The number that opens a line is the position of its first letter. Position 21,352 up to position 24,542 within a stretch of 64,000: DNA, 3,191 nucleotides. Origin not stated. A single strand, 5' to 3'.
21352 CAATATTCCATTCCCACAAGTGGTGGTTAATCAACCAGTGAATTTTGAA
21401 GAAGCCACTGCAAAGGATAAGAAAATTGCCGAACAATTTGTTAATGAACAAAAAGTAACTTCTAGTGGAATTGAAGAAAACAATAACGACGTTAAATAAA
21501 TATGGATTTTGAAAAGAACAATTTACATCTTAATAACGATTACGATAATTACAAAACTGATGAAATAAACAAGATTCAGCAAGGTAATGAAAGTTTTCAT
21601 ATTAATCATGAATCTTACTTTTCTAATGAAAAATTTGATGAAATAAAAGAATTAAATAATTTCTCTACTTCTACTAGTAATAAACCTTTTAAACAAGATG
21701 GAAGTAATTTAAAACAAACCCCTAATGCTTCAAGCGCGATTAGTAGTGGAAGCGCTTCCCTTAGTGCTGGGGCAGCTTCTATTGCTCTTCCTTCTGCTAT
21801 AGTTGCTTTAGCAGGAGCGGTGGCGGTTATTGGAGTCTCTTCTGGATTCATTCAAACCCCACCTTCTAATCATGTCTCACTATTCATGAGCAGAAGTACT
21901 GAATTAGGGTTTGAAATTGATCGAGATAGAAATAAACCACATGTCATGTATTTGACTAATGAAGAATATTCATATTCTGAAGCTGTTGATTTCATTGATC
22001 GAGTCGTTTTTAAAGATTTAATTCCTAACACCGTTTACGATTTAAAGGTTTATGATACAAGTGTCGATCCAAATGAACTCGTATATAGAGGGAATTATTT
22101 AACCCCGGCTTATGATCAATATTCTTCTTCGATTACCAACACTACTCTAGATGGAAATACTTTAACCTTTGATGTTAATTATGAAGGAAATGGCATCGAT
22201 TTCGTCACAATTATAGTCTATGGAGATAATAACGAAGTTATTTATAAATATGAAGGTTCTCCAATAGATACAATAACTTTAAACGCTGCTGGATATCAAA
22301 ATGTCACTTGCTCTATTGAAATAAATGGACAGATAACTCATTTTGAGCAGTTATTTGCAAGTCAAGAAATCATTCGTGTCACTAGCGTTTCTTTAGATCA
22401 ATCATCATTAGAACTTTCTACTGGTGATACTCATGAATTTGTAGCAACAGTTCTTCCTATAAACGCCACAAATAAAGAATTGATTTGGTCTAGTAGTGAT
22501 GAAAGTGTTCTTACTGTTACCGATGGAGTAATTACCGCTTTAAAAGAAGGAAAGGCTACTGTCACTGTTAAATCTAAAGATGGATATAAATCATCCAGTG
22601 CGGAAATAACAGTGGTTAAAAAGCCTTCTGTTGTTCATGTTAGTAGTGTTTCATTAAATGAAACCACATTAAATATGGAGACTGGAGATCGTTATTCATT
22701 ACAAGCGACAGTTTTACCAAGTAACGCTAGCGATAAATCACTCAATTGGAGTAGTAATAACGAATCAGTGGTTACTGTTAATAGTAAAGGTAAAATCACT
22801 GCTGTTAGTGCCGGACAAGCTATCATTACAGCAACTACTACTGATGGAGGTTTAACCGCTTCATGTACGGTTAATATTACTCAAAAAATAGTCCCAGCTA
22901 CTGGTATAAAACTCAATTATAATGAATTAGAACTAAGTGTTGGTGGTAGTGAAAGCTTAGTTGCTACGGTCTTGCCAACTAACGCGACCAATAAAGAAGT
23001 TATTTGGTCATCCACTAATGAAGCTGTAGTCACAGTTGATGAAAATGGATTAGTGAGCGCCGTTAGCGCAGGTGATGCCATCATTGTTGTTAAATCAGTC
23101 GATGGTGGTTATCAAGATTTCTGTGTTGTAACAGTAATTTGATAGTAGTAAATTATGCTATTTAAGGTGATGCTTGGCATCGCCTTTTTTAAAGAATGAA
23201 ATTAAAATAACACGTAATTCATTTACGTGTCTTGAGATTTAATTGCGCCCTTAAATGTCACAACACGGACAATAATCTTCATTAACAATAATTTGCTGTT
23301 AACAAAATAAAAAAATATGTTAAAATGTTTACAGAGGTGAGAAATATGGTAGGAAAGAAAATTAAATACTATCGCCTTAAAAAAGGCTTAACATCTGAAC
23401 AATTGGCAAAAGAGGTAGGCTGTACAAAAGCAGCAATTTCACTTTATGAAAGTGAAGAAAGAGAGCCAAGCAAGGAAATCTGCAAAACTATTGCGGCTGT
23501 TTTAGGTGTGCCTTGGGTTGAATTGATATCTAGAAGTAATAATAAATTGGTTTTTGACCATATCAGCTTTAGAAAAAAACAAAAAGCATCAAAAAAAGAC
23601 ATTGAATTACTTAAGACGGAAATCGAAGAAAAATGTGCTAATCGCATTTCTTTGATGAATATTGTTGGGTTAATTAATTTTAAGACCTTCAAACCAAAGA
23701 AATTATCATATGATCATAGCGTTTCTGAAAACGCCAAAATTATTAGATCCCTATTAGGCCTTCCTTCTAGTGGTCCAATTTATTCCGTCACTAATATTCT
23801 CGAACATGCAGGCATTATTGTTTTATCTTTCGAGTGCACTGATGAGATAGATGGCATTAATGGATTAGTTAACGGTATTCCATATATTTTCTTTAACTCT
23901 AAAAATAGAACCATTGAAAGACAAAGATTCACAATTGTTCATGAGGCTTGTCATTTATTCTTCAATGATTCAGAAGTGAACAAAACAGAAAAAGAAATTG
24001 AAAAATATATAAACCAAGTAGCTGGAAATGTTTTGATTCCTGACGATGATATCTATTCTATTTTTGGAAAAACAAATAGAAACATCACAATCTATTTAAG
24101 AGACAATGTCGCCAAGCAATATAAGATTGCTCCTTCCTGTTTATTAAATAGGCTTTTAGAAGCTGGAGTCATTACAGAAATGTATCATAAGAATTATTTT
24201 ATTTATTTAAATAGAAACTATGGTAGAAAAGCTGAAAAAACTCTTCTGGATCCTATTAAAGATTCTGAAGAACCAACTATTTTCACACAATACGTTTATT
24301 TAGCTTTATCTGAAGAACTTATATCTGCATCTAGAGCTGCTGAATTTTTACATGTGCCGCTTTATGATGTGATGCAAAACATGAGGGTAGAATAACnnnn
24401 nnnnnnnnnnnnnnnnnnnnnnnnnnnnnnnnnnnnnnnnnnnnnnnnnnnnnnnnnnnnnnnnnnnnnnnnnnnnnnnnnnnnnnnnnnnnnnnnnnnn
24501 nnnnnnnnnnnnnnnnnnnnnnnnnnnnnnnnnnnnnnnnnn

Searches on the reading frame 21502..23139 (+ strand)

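Call 16: search_protein_families(library=pfam, proteins=[window:21502-23139:+], max_evalue=0.001)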
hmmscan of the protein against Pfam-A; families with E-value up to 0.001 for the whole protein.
window:21502-23139:+ (546 aa): 6 families
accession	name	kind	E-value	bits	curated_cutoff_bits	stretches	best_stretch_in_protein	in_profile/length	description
PF02368.24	Big_2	-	2.3e-44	149.7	22.8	3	380-457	2-79/79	Bacterial Ig-like domain (group 2)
PF21764.3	Invasin_D4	-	1.4e-06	29.2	27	0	490-531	30-70/88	Invasin, domain 4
PF21461.3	HL_N-beta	-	4.1e-05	23.7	27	1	332-363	19-49/57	Hyaluronate lyase, N-terminal beta-sheet domain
PF20578.4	aBig_2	-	6.5e-05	23.1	27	0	405-460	27-85/89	Atrophied bacterial Ig domain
PF22359.2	Big-like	-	0.0001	22.9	27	0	509-545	12-46/48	Bacterial Ig-like domain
PF25354.1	Ig_NUP210_16th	-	0.00041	20.2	27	0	320-355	23-60/72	NUP210-like, Ig-like domain 16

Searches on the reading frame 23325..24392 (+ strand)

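Call 16: search_protein_families(library=pfam, proteins=[window:23325-24392:+], max_evalue=0.001)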
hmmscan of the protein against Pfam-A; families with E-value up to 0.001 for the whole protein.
window:23325-24392:+ (356 aa): 4 families
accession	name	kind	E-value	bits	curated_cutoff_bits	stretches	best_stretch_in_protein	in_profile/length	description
PF01381.28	HTH_3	-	1.4e-14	54.3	23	1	13-67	1-55/55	Helix-turn-helix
PF06114.19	Peptidase_M78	-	4.1e-11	43.2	22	1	183-277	25-122/123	IrrE N-terminal-like domain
PF13560.12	HTH_31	-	9.1e-07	29.5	27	1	14-63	7-57/64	Helix-turn-helix domain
PF12844.13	HTH_19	-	1.4e-06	28.6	30.2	1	10-69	1-60/64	Helix-turn-helix domain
